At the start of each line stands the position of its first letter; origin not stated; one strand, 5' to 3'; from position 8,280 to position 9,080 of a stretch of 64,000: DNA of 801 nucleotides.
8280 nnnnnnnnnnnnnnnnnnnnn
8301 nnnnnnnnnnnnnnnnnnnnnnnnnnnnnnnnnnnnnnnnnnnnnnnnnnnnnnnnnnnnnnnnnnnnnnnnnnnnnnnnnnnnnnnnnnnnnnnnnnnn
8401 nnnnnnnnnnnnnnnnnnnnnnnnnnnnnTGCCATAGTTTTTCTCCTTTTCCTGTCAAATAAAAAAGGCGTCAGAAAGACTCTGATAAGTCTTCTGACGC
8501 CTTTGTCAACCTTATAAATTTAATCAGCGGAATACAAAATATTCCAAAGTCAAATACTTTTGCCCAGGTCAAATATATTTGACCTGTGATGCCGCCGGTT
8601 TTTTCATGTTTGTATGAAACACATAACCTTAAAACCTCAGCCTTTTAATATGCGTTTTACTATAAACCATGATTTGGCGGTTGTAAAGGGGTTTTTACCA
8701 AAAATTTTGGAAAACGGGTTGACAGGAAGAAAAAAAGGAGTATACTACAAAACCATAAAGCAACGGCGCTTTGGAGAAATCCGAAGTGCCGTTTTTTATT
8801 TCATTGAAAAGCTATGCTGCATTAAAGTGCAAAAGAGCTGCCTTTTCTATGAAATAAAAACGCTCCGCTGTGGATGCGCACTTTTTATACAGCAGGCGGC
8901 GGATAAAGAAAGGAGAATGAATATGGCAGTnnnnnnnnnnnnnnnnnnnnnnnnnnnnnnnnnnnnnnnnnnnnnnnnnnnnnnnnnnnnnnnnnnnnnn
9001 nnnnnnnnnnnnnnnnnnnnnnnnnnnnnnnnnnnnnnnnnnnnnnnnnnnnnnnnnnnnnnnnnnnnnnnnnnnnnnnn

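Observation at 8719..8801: GSIII-glmS attenuator: the hexaloop hairpin begins about 4 nt after the predicted transcription start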

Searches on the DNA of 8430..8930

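Call 38: search_rna_families(source=window, start=8430, end=8930, threshold=evalue, max_evalue=10)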
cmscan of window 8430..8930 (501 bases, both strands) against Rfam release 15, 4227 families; matches with E-value up to 10: 24.
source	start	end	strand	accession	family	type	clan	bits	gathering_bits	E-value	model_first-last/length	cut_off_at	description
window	8611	8833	+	RF01459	rliE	Gene; sRNA;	-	29.4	90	0.0076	1-222/222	no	Listeria sRNA rliE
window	8461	8562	-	RF02434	SpF39_sRNA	Gene; sRNA;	-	24.4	60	0.86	1-109/109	no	Streptococcus sRNA SpF39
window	8792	8861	+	RF04239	mir-4679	Gene; miRNA;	-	23.4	88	0.047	1-75/75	no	mir-4679 microRNA precursor family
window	8729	8802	+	RF02371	PyrG_leader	Cis-reg; leader;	-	23.4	65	0.84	1-78/78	no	PyrG leader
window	8792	8861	-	RF04239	mir-4679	Gene; miRNA;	-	21.1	88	0.19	1-75/75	no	mir-4679 microRNA precursor family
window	8530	8686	-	RF00025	Telomerase-cil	Gene;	CL00004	19.6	52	1.2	1-165/165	no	Ciliate telomerase RNA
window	8793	8860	+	RF04128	MIR8562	Gene; miRNA;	-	18.6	211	0.43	1-242/242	no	MIR8562 microRNA precursor family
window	8793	8860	+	RF02526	SSRC34_1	Gene; sRNA;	-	18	64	6.8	33-102/128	no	Streptococcus sRNA SSRC34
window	8793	8860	-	RF04128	MIR8562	Gene; miRNA;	-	17.4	211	0.79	1-242/242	no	MIR8562 microRNA precursor family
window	8457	8537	-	RF04319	BTncRNA_FopS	Gene; sRNA;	-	16.6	56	5.4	1-71/71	no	Bacteroidetes FopS (family of paralogous sRNAs)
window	8817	8904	+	RF00566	SNORA35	Gene; snRNA; snoRNA; HACA-box;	CL00034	15.5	39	2.1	1-129/129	no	Small nucleolar RNA SNORA35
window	8461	8507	+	RF03694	mir-266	Gene; miRNA;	-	15.4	80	4.8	1-83/83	no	mir-266 microRNA precursor family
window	8430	8506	+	RF02901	AaHKsRNA41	Gene; sRNA;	-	15.2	97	0.44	122-187/187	5'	Aggregatibacter sRNA 41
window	8756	8867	+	RF02365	Yfr17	Gene; sRNA;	-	14.9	50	3.3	1-264/264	no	Cyanobacterial functional RNA 17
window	8765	8860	+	RF01858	RsaF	Gene; sRNA;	-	14.9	60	4.9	7-111/119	no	RNA Staph. aureus F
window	8430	8504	+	RF02377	SurA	Gene; sRNA;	-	8.9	100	6.7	212-279/279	5'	SurA sRNA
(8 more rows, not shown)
